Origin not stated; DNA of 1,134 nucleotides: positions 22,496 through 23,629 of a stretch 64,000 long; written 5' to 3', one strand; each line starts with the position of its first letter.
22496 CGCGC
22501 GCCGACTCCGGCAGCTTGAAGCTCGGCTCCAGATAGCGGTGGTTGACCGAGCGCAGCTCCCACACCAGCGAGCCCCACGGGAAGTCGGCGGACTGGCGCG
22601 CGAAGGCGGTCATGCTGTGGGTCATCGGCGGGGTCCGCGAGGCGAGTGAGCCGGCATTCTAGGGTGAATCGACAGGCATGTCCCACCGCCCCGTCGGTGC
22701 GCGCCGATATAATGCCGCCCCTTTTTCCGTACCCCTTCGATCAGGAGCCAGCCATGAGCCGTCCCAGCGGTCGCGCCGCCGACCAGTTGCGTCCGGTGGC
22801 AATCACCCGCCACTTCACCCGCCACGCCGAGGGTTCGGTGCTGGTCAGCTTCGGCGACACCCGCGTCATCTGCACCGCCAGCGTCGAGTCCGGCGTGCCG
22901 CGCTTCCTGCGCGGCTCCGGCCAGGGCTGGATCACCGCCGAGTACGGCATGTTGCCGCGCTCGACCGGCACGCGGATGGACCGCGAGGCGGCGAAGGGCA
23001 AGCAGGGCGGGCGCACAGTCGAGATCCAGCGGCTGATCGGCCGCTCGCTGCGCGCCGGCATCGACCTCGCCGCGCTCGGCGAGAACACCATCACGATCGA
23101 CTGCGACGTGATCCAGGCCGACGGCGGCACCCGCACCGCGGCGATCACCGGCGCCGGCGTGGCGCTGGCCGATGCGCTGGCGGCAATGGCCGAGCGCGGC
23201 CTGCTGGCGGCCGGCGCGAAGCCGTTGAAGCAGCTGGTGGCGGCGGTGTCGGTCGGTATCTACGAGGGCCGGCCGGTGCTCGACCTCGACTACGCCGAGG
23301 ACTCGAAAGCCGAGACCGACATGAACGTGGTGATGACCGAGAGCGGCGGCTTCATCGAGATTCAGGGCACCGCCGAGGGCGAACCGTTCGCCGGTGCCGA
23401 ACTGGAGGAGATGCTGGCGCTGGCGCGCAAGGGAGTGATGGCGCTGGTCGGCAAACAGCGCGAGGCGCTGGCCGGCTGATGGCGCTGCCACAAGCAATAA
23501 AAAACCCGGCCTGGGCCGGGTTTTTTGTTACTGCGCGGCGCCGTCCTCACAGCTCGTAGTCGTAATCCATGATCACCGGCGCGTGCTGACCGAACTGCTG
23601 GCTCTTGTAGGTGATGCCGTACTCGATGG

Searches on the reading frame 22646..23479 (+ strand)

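Call 57: search_protein_families(library=pfam, proteins=[window:22646-23479:+], max_evalue=0.00001)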
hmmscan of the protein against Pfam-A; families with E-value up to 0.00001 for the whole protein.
window:22646-23479:+ (277 aa): 2 families
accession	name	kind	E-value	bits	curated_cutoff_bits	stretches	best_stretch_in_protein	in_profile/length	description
PF01138.27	RNase_PH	-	3.9e-29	102.1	25.5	1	47-177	1-127/130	3' exoribonuclease family, domain 1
PF03725.20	RNase_PH_C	-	1.2e-13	51.2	20.8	1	197-263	2-67/67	3' exoribonuclease family, domain 2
